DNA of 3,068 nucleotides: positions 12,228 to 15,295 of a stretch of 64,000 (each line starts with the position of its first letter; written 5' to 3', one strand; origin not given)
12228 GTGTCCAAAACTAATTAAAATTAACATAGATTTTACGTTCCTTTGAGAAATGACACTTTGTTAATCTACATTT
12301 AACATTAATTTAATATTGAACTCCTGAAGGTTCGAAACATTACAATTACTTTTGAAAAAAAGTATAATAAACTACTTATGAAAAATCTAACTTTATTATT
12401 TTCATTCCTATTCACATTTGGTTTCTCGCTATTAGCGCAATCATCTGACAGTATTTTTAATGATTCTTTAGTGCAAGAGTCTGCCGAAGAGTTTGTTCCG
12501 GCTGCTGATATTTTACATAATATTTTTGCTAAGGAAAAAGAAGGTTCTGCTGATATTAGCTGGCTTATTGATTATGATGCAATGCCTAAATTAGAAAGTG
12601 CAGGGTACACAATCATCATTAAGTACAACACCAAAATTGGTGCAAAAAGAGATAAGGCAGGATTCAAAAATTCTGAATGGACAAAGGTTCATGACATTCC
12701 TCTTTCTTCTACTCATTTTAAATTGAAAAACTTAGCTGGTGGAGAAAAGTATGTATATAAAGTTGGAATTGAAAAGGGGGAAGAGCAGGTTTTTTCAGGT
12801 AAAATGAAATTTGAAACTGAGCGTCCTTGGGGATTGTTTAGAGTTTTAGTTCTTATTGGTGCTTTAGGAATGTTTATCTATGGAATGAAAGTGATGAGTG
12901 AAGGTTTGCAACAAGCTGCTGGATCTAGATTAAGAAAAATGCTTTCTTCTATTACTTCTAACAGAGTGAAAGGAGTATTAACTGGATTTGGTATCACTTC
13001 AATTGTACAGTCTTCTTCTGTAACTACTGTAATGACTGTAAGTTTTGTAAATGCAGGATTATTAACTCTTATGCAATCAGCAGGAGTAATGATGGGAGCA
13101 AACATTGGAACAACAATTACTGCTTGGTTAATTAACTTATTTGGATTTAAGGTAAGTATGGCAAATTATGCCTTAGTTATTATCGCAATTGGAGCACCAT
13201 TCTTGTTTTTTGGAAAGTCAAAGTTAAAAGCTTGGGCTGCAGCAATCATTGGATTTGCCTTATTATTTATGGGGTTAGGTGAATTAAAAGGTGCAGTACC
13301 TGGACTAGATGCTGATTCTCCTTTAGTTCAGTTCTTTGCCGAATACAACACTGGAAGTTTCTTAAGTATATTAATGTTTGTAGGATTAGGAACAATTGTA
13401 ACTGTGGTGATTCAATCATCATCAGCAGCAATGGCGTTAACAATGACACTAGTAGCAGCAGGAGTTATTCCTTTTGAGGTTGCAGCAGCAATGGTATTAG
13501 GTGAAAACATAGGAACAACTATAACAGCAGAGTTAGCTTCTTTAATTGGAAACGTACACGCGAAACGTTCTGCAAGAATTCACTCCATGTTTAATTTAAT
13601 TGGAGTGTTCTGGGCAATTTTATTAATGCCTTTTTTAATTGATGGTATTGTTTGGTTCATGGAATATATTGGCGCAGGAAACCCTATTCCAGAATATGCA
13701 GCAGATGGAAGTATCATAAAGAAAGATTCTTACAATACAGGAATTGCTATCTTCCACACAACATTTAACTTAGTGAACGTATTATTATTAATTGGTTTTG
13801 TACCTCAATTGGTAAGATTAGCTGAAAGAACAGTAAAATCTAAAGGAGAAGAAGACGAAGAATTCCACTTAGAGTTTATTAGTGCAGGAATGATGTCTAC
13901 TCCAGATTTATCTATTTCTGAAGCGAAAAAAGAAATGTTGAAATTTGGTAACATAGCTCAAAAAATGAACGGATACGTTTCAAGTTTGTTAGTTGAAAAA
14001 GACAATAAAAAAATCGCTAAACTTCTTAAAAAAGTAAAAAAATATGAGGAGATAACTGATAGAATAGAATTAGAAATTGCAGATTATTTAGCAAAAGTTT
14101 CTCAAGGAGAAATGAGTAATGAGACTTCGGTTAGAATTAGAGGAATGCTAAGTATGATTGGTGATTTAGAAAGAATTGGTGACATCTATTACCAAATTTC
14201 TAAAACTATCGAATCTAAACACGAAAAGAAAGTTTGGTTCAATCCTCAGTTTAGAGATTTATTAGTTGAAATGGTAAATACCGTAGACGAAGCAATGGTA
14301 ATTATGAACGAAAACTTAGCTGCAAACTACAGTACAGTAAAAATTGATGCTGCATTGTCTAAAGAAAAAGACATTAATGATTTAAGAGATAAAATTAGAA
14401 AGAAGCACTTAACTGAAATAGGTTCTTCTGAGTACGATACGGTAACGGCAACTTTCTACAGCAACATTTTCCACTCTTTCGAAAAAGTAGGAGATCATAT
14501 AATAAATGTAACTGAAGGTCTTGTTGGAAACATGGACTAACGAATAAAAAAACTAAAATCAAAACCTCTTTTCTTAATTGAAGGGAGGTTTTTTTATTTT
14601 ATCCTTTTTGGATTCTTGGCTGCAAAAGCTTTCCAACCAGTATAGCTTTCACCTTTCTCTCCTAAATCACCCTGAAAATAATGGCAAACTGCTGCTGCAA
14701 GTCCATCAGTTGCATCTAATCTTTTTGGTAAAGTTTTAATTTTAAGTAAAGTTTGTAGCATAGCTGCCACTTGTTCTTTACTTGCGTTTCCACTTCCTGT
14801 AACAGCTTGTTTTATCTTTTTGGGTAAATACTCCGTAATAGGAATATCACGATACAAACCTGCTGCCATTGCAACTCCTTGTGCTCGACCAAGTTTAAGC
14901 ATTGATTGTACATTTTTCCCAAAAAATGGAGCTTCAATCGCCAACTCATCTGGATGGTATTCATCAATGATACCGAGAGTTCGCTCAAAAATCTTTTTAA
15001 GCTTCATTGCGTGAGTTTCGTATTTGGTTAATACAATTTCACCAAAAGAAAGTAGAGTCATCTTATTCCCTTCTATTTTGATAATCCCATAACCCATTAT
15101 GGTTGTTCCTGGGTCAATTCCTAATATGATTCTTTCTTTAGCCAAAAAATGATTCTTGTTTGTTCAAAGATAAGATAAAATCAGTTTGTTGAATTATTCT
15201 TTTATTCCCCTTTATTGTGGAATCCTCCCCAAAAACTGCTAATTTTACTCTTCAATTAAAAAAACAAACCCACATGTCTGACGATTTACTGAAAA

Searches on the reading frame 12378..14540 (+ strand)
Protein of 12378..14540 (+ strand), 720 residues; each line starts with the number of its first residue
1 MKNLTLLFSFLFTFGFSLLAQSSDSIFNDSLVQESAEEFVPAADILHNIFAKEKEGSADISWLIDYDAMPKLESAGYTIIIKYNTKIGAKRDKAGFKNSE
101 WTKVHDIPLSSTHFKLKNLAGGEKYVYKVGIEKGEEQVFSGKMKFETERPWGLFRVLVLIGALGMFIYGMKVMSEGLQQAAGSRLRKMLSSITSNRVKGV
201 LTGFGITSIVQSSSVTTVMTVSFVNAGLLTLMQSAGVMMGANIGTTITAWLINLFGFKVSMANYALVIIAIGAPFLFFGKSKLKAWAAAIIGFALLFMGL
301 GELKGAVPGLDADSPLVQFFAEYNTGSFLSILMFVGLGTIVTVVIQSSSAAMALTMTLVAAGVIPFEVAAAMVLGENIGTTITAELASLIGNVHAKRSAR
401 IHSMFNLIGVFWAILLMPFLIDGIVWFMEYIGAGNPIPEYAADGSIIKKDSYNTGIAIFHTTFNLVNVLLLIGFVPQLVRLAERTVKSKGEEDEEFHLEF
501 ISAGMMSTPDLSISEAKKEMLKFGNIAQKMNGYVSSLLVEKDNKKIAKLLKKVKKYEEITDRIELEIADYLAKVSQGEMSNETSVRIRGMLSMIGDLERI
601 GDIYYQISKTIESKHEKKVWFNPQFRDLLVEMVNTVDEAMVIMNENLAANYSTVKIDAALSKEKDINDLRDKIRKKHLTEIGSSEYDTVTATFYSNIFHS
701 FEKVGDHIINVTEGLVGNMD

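Call 4: search_protein_families(library=pfam, proteins=[window:12378-14540:+])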
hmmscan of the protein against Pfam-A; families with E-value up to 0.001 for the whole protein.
window:12378-14540:+ (720 aa): 2 families
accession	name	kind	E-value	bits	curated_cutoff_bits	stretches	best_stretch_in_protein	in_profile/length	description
PF02690.20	Na_Pi_cotrans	-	2.4e-58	196.5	29.1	2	165-303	1-135/137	Na+/Pi-cotransporter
PF01895.24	PhoU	-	4.7e-15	56.2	23.5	2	522-610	3-88/89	PhoU domain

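Call 9: search_protein_families(library=ncbifam, proteins=[window:12378-14540:+], max_evalue=0.001)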
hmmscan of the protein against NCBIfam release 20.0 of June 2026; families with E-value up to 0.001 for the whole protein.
window:12378-14540:+ (720 aa): 4 families
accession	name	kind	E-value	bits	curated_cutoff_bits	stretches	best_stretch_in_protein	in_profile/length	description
TIGR00704.1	NaPi_cotrn_rel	hypoth_equivalog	1.2e-65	222.2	210.1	1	157-487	5-306/308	Na/Pi-cotransporter II-related protein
NF037997.1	Na_Pi_symport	subfamily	6e-51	173.7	50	1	163-420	5-253/294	Na/Pi symporter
TIGR01013.1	2a58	subfamily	6.3e-20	71.5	306.15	2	165-279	6-119/456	sodium-dependent inorganic phosphate transporter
TIGR02135.1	phoU_full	equivalog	2.2e-12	47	130.25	1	589-713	80-201/212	phosphate signaling complex protein PhoU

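Call 13: find_homologous_proteins(query=window:12378-14540:+, max_evalue=1e-30)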
Query window:12378-14540:+ (720 aa): 8000 proteins with E <= 1e-30 among 8000 candidates; the best 120 are listed.
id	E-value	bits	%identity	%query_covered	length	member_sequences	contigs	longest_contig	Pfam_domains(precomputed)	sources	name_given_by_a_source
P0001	0.0e+0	1564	100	100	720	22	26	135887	PF01895.25,PF02690.21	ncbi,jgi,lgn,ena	ncbi:MAG: Na/Pi cotransporter family protein [Flavobacteriales bacterium]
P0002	0.0e+0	1363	86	100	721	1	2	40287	PF01895.25,PF02690.21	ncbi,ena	-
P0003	0.0e+0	1363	85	100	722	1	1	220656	PF01895.25,PF02690.21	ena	-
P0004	0.0e+0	1330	84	100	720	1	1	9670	PF01895.25,PF02690.21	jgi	jgi:phosphate:Na+ symporter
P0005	0.0e+0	1324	83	100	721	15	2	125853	PF01895.25,PF02690.21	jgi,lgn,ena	jgi:phosphate:Na+ symporter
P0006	0.0e+0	1323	86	97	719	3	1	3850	PF01895.25,PF02690.21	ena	-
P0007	0.0e+0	1306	82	100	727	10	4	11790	PF01895.25,PF02690.21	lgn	-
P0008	0.0e+0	1270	80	100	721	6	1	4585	PF01895.25,PF02690.21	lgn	-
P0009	0.0e+0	1266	79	100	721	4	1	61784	PF01895.25,PF02690.21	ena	-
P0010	0.0e+0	1251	81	97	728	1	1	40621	PF01895.25,PF02690.21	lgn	-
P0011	0.0e+0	1240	80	100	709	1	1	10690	PF01895.25,PF02690.21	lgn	-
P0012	0.0e+0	1239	78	100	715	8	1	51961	PF01895.25,PF02690.21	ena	-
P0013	0.0e+0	1191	78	99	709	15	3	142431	PF01895.25,PF02690.21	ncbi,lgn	ncbi:MAG: Na/Pi cotransporter family protein [Flavobacteriales bacterium]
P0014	0.0e+0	1185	81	94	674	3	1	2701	PF01895.25,PF02690.21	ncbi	ncbi:MAG: Na/Pi cotransporter family protein, partial [Flavobacteriales bacterium]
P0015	0.0e+0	1177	77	100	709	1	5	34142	PF01895.25,PF02690.21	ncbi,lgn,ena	-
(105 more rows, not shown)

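Call 16: find_related_loci(query=A1, collection=genome_contigs, flank=10000)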
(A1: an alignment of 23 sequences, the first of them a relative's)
Query A1 (720 aa) in genome_contigs; peptide patterns used: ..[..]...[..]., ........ (x = any residue, [..] = any of these).
600 stretches matched a pattern (row limit reached: there are more); 590 encode a relative of the query (tblastn E <= 1e-3); the best 80 are kept; 80 distinct loci.
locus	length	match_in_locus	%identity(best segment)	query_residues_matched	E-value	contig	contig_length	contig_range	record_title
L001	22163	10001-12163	82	1-720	0e+0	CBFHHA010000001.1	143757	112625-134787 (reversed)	MAG: Flavobacteriales bacterium isolate AGTU_22_bin_22_permissive genome assembly, contig: AGTU_22_bin_22_permissive_c1,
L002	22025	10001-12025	70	45-719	0e+0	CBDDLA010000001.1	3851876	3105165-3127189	MAG: Putridiphycobacter sp. isolate d01a9347-140c-4c4a-a012-b70c40c969ef genome assembly, contig: contig_1, whole genome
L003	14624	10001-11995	69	45-720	0e+0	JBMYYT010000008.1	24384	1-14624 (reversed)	MAG: Flavobacteriales bacterium isolate ME_XS_2208_bin_25 ME_XS_2208_bin_25_7, whole genome shotgun sequence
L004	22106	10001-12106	60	16-719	0e+0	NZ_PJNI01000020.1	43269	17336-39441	Brumimicrobium salinarum strain LHR20 contig20, whole genome shotgun sequence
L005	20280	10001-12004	63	45-719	0e+0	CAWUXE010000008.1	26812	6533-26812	MAG: uncultured Flavobacteriales bacterium isolate HER22_SLD_50_bin_49 genome assembly, contig: HER22_SLD_50_bin_49-read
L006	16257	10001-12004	63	46-719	0e+0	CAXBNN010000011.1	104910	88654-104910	MAG TPA_asm: uncultured Flavobacteriales bacterium isolate ERR2762165_metabat2_75 genome assembly, contig: ERZ3422225.14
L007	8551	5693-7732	59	28-719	0e+0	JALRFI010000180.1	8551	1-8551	MAG: Crocinitomicaceae bacterium isolate LH.15 LH_1162599, whole genome shotgun sequence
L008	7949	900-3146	56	8-719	0e+0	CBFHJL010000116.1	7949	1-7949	MAG: Brumimicrobium sp. isolate AGTU_283_bin_12_indstr genome assembly, contig: AGTU_283_bin_12_indstr_c117, whole genom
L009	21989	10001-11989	60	45-719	0e+0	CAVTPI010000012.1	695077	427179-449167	MAG: Crocinitomicaceae bacterium isolate MFD03250.bin.3.55 genome assembly, contig: contig_7305, whole genome shotgun se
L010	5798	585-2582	60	45-719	0e+0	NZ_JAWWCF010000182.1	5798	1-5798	MAG: Lishizhenia sp. isolate HN17.bin.3 k141_785991_length_5798_cov_9.0000, whole genome shotgun sequence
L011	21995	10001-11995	58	45-720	0e+0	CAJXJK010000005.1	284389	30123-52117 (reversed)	MAG TPA_asm: uncultured Flavobacteriales bacterium isolate SRR3646399_bin.2_MetaBAT_v2.12.1_MAG genome assembly, contig:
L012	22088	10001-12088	56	14-719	0e+0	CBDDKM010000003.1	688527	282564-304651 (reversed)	MAG: Parvicellaceae bacterium isolate 2f2d11d2-0c83-4b6d-90d6-ffcac063f1ac genome assembly, contig: contig_3, whole geno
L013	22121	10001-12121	55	12-719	0e+0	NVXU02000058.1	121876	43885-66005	MAG: Fluviicola sp. isolate NORP3 CoAssembly_4134846, whole genome shotgun sequence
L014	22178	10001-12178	55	1-716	0e+0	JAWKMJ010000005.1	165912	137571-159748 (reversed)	MAG: Crocinitomicaceae bacterium isolate ABC2.133 ABC2.133.fa-5, whole genome shotgun sequence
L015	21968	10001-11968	59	52-719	0e+0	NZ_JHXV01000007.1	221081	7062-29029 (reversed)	Crocinitomix catalasitica ATCC 23190 T367DRAFT_scaffold00005.5_C, whole genome shotgun sequence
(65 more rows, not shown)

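Call 37: find_encoding_contigs(protein=P0003, flank=8000, max_places=2)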
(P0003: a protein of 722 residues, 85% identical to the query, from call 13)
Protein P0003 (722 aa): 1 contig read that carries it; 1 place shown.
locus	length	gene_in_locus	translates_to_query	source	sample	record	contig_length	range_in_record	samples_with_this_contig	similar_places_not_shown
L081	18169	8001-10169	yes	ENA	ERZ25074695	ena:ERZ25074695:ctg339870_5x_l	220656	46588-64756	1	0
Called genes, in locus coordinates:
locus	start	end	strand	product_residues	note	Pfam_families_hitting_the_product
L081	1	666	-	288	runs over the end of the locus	PF00483:NTP_transferase, PF12804:NTP_transf_3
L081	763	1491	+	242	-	PF13398:Peptidase_M50B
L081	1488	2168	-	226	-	PF00072:Response_reg, PF00486:Trans_reg_C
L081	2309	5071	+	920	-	PF13620:CarboxypepD_reg, PF13715:CarbopepD_reg_2, PF07715:Plug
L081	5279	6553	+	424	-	PF28492:Beta_helix_4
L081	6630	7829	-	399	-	PF07396:Porin_O_P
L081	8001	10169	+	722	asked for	PF02690:Na_Pi_cotrans, PF01895:PhoU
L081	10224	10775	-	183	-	PF02075:RuvC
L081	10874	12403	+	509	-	PF28494:GlyRS_ins_1, PF00587:tRNA-synt_2b, PF03129:HGTP_anticodon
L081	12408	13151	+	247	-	PF00106:adh_short, PF01370:Epimerase (weak), PF08659:KR, PF13561:adh_short_C2, PF23441:SDR (faint)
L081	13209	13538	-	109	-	PF03840:SecG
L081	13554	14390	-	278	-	-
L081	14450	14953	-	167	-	PF04390:LptE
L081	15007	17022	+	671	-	PF04055:Radical_SAM (faint), PF08497:Radical_SAM_N, PF11842:DUF3362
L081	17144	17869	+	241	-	-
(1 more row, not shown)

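Call 38: find_encoding_contigs(protein=P0005, flank=8000, max_places=2)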
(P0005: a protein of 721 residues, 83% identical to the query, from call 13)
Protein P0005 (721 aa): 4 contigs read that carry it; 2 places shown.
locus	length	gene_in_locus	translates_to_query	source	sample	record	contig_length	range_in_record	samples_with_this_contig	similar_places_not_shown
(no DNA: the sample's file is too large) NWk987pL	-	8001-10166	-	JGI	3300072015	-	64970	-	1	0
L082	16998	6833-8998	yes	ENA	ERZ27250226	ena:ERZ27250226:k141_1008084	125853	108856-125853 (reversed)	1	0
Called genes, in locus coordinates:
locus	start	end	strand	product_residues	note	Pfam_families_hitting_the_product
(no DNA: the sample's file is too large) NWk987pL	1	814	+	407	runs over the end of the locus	PF07228:SpoIIE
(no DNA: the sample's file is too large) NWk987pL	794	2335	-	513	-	PF00211:Guanylate_cyc, PF01966:HD (weak)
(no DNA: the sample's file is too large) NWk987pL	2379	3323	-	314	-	PF01145:Band_7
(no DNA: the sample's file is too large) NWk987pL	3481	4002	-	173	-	PF00210:Ferritin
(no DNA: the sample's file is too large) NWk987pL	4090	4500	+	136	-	PF00903:Glyoxalase, PF13468:Glyoxalase_3 (faint), PF13669:Glyoxalase_4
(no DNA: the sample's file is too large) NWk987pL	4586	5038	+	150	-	PF01641:SelR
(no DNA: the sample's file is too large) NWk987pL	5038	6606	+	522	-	PF02696:SelO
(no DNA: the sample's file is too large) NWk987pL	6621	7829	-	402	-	PF07396:Porin_O_P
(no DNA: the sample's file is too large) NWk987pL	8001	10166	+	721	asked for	PF02690:Na_Pi_cotrans, PF01895:PhoU (weak)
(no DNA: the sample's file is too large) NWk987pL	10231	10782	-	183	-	PF02075:RuvC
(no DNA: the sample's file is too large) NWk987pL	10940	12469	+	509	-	PF28494:GlyRS_ins_1, PF00587:tRNA-synt_2b, PF03129:HGTP_anticodon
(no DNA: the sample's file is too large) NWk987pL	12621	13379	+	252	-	PF00106:adh_short, PF08659:KR, PF01370:Epimerase (weak), PF13460:NAD_binding_10 (weak), PF13561:adh_short_C2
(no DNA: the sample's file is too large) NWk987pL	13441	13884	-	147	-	-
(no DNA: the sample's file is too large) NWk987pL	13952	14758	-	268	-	PF04294:VanW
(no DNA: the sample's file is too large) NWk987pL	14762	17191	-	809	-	PF00676:E1_dh, PF02779:Transket_pyr, PF02780:Transketolase_C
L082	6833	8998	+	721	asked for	PF02690:Na_Pi_cotrans, PF01895:PhoU (weak)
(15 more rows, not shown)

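Call 40: find_encoding_contigs(protein=P0002, flank=8000, max_places=1)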
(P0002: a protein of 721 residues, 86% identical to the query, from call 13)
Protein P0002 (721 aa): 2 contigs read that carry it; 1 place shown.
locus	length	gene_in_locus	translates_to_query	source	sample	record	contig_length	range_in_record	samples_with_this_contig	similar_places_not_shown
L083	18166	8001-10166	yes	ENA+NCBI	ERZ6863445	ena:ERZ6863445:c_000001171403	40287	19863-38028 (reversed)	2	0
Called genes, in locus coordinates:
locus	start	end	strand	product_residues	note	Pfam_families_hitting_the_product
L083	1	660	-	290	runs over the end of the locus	PF00483:NTP_transferase, PF12804:NTP_transf_3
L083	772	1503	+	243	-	PF13398:Peptidase_M50B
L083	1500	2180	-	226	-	PF00072:Response_reg, PF00486:Trans_reg_C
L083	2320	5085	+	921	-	PF13620:CarboxypepD_reg, PF13715:CarbopepD_reg_2, PF07715:Plug, PF00593:TonB_dep_Rec_b-barrel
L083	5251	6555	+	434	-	PF28492:Beta_helix_4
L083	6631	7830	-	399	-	PF07396:Porin_O_P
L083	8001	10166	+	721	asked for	PF02690:Na_Pi_cotrans, PF01895:PhoU (weak)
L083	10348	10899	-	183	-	PF02075:RuvC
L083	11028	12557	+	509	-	PF28494:GlyRS_ins_1, PF00587:tRNA-synt_2b, PF03129:HGTP_anticodon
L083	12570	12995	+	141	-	-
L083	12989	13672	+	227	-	-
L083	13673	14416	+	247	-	PF00106:adh_short, PF01370:Epimerase (weak), PF08659:KR, PF13561:adh_short_C2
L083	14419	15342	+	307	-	PF01007:IRK (weak), PF00520:Ion_trans (weak), PF07885:Ion_trans_2, PF17655:IRK_C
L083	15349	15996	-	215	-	-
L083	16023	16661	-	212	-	-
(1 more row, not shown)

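Call 41: find_encoding_contigs(protein=P0009, flank=8000, max_places=1)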
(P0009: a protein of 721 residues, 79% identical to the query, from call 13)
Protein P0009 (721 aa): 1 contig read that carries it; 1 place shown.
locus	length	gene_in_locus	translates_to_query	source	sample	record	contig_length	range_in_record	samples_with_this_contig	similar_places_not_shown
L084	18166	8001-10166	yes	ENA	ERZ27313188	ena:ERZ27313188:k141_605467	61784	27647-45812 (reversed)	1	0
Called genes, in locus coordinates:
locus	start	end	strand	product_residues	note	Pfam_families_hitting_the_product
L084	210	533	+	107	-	PF07228:SpoIIE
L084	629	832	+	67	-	PF07228:SpoIIE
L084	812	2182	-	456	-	PF00211:Guanylate_cyc, PF01966:HD (weak)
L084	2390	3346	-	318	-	PF01145:Band_7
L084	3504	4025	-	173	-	PF00210:Ferritin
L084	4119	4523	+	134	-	PF00903:Glyoxalase, PF13468:Glyoxalase_3 (weak), PF13669:Glyoxalase_4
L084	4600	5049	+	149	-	PF01641:SelR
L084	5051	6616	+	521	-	PF02696:SelO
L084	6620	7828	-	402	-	PF07396:Porin_O_P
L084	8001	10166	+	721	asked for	PF02690:Na_Pi_cotrans, PF01895:PhoU (weak)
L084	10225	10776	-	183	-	PF02075:RuvC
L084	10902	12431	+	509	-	PF28494:GlyRS_ins_1, PF00587:tRNA-synt_2b, PF03129:HGTP_anticodon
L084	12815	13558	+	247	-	PF00106:adh_short, PF01370:Epimerase (weak), PF08659:KR, PF13561:adh_short_C2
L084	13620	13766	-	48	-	-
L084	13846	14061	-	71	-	-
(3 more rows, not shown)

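Call 42: find_encoding_contigs(protein=P0012, flank=8000, max_places=1)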
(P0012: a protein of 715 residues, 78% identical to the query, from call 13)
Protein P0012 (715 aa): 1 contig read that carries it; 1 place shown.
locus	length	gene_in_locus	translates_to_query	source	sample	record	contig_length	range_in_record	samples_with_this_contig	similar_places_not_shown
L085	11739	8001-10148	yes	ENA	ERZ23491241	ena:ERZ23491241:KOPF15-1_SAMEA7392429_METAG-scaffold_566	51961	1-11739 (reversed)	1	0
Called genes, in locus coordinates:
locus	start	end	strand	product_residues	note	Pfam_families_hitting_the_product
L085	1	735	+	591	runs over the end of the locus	PF02771:Acyl-CoA_dh_N, PF02770:Acyl-CoA_dh_M, PF00441:Acyl-CoA_dh_1, PF22924:ACOX_C_alpha1 (weak), PF08028:Acyl-CoA_dh_2, PF21263:Acyl-CoA-dh_C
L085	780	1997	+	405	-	PF07228:SpoIIE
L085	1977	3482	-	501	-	PF00211:Guanylate_cyc, PF01966:HD (weak)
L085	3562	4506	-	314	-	PF01145:Band_7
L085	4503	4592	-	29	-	-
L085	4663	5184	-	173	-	PF00210:Ferritin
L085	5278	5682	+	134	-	PF00903:Glyoxalase, PF13468:Glyoxalase_3 (faint), PF13669:Glyoxalase_4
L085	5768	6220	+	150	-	PF01641:SelR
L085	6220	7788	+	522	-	PF02696:SelO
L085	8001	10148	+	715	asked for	PF02690:Na_Pi_cotrans, PF01895:PhoU (weak)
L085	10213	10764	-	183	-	PF02075:RuvC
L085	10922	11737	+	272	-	?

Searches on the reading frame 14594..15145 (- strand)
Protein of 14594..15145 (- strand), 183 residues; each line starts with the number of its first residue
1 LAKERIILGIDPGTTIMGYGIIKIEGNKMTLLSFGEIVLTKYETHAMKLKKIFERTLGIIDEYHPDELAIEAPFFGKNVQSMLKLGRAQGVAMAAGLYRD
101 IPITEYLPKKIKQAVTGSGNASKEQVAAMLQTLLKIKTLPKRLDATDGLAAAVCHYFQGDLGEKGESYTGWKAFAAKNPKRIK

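Call 4: search_protein_families(library=pfam, proteins=[window:14594-15145:-])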
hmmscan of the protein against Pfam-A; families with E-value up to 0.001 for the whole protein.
window:14594-15145:- (183 aa): 2 families
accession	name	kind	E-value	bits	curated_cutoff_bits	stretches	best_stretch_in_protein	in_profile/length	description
PF02075.23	RuvC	-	2e-44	151.5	22.2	1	7-155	1-148/148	Crossover junction endodeoxyribonuclease RuvC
PF04312.18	DUF460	-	0.00077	19.6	28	0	3-36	29-61/135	Protein of unknown function (DUF460)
